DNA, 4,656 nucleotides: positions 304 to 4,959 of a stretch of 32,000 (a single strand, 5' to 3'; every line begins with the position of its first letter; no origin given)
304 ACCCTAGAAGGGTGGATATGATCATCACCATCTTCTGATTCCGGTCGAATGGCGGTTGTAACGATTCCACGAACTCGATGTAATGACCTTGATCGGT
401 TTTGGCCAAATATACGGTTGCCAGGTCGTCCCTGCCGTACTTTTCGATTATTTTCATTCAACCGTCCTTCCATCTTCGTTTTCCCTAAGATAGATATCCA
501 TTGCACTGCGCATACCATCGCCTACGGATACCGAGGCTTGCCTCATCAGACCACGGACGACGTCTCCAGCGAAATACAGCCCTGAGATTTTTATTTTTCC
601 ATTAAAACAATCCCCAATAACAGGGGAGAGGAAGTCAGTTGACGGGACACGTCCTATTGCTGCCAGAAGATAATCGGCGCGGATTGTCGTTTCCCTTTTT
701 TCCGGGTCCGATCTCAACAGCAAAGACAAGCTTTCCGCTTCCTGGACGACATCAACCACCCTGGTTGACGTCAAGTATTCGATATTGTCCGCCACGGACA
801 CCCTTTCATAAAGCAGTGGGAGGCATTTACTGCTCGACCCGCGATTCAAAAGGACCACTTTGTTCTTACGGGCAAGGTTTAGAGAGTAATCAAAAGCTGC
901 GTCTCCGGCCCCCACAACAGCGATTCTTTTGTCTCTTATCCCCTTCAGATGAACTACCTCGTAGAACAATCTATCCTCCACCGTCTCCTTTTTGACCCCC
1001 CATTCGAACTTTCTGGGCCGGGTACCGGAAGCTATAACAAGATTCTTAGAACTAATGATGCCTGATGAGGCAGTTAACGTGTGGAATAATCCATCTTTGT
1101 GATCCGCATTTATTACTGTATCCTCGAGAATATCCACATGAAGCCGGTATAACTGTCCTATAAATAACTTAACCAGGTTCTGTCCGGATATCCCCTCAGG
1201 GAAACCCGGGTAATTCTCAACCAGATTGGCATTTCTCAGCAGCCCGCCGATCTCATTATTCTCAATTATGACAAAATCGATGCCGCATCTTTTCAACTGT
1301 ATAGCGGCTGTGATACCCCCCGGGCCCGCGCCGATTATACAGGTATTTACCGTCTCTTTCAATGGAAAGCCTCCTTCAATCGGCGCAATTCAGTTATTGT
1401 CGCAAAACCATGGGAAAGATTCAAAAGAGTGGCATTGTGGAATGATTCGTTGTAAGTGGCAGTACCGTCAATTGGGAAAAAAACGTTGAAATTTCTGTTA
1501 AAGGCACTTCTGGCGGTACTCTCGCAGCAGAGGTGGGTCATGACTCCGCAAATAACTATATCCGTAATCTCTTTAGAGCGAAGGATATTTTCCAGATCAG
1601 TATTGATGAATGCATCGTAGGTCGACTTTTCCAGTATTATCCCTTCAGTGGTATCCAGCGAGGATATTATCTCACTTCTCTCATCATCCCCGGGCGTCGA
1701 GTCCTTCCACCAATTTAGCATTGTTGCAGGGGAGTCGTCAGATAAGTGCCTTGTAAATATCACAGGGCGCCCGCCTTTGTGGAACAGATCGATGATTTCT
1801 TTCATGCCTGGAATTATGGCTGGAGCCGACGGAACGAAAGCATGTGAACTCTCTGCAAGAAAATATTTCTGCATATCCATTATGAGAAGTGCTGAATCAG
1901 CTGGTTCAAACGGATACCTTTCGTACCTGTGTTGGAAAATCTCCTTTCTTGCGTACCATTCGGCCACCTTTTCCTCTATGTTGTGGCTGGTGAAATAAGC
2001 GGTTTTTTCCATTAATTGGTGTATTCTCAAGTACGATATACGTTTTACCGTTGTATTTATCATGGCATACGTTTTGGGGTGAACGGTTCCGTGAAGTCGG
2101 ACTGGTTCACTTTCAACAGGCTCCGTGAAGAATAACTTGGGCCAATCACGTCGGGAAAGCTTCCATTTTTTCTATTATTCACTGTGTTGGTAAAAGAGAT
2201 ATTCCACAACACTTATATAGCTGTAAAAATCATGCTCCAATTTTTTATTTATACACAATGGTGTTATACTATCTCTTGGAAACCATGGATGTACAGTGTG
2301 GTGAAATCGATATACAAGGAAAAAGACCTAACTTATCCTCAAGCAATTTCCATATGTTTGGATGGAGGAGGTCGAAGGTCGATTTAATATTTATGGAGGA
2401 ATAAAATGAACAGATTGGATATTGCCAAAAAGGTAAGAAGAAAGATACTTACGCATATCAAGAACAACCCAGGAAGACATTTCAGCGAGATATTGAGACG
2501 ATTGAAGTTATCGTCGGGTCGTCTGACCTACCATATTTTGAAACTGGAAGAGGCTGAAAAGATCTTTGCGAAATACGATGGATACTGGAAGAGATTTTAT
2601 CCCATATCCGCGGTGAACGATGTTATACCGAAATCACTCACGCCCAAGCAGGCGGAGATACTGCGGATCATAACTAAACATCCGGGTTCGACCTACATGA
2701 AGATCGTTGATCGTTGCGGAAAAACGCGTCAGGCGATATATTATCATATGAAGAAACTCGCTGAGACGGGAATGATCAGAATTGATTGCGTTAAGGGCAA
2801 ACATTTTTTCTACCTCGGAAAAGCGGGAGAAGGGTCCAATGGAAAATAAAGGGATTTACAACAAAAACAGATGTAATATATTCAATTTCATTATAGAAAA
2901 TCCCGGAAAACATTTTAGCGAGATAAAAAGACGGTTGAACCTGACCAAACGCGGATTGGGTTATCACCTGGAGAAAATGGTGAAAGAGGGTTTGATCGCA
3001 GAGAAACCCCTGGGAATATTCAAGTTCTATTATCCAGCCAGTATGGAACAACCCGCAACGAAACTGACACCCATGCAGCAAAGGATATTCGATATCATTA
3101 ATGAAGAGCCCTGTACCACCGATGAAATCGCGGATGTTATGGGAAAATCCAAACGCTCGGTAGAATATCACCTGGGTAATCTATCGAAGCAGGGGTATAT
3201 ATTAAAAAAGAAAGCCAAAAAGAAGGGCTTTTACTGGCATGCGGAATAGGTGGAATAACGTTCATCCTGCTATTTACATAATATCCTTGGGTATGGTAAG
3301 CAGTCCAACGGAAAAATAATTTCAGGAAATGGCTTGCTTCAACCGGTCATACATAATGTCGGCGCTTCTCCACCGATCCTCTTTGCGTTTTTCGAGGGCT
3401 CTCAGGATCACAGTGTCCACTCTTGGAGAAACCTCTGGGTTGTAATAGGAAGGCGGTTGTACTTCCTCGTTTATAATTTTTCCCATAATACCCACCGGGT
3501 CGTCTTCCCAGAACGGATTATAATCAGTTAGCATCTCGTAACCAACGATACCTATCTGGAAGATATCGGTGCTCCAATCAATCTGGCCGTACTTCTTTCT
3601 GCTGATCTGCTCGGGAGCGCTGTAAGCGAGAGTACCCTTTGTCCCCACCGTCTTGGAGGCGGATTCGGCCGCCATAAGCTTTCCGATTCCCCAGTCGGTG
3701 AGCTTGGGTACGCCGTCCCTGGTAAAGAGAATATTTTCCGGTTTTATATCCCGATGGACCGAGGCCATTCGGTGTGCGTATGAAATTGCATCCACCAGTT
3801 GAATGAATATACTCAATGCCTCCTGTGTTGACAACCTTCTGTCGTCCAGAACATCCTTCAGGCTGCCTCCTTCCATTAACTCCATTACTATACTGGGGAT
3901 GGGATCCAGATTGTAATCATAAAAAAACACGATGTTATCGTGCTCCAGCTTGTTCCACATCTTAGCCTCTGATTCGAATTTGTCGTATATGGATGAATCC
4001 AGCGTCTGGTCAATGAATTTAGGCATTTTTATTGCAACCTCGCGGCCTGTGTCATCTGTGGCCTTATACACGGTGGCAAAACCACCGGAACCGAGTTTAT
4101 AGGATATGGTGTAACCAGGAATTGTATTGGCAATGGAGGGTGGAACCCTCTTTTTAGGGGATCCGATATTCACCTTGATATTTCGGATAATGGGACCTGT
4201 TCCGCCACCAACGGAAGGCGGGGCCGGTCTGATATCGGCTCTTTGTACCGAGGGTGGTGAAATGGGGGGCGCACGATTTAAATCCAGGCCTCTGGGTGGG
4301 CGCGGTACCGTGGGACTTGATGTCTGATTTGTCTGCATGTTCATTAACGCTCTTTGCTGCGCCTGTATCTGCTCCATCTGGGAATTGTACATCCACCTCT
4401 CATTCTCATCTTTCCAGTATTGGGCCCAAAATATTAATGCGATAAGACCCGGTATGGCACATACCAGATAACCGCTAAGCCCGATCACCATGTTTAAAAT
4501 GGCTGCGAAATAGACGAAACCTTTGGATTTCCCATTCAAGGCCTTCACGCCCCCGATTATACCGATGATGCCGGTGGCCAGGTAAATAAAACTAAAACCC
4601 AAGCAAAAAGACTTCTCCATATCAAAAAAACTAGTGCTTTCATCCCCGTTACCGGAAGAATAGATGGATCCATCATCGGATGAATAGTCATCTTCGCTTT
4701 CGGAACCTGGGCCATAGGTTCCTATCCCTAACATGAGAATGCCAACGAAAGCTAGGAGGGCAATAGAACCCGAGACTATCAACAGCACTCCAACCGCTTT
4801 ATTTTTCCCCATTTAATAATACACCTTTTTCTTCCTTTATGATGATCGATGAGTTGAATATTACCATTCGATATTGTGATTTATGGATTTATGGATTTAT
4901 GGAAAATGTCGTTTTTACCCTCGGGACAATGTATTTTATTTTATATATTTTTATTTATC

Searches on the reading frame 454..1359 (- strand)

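Call 64: search_protein_families(library=pfam, proteins=[window:454-1359:-], max_evalue=0.001)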
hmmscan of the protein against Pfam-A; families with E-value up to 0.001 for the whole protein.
window:454-1359:- (301 aa): 11 families
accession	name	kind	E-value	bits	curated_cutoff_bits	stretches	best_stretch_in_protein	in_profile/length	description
PF07992.20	Pyr_redox_2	-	7e-27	95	26.1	1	6-282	3-291/291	Pyridine nucleotide-disulphide oxidoreductase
PF13738.12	Pyr_redox_3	-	3.7e-20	72.8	30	2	75-245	96-275/305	Pyridine nucleotide-disulphide oxidoreductase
PF01494.25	FAD_binding_3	-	4.3e-08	33.2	22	1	4-34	2-32/349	FAD binding domain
PF03486.20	HI0933_like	-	2.1e-07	31.1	50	0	6-36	3-33/244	HI0933-like protein Rossmann domain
PF12831.13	FAD_oxidored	-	3.3e-06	27.1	27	1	7-43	3-40/416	FAD dependent oxidoreductase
PF13450.12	NAD_binding_8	-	9.5e-06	26.2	21.9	1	8-46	1-40/68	NAD(P)-binding Rossmann-like domain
PF00070.33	Pyr_redox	-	1.7e-05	25.7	22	0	145-210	1-72/82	Pyridine nucleotide-disulphide oxidoreductase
PF00890.30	FAD_binding_2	-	1.9e-05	24.5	20.4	0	8-36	4-32/414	FAD binding domain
PF01134.28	GIDA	-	8e-05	22.3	22.1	0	7-34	3-30/391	Glucose inhibited division protein A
PF13434.12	Lys_Orn_oxgnase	-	0.00015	21.4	21.3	0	99-170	143-215/339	L-lysine 6-monooxygenase/L-ornithine 5-monooxygenase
PF01266.30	DAO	-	0.00063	19.8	27.9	0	7-38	3-35/353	FAD dependent oxidoreductase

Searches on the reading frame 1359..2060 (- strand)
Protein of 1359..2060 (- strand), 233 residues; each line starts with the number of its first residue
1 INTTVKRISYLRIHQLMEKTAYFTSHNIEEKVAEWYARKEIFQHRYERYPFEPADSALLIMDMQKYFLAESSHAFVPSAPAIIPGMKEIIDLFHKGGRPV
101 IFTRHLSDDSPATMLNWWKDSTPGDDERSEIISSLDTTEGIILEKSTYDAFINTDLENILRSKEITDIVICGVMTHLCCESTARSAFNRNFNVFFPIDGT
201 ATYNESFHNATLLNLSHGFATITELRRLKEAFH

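Call 64: search_protein_families(library=pfam, proteins=[window:1359-2060:-], max_evalue=0.001)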
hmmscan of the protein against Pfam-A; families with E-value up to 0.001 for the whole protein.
window:1359-2060:- (233 aa): 1 family
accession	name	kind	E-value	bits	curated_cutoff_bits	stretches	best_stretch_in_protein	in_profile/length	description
PF00857.26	Isochorismatase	-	1.1e-38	133.5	27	1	56-224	1-172/175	Isochorismatase domain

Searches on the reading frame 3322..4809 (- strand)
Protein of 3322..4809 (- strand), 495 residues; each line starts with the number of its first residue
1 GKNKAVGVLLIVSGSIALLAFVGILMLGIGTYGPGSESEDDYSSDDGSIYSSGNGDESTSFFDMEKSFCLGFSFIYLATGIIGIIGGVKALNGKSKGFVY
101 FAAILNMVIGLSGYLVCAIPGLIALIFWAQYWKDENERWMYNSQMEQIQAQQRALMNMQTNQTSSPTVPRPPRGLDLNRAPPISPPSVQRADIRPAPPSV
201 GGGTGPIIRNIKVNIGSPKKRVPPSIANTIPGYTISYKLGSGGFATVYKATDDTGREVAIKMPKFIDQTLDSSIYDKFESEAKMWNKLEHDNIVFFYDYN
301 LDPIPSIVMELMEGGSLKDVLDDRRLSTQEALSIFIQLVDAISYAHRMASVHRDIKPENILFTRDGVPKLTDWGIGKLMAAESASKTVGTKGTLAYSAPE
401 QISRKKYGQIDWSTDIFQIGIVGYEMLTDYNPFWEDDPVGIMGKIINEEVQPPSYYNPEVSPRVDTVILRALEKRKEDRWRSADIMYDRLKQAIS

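Call 64: search_protein_families(library=pfam, proteins=[window:3322-4809:-], max_evalue=0.001)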
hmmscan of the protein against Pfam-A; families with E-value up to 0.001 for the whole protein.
window:3322-4809:- (495 aa): 3 families
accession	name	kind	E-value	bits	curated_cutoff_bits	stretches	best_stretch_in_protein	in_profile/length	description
PF00069.31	Pkinase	-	6.9e-48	163.8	31.7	1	233-486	1-258/263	Protein kinase domain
PF07714.23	PK_Tyr_Ser-Thr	-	7.9e-34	117.6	23.1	1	235-485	3-254/258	Protein tyrosine and serine/threonine kinase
PF03109.22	ABC1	-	0.00011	21.8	22.9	0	307-379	145-217/244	ABC1 atypical kinase-like domain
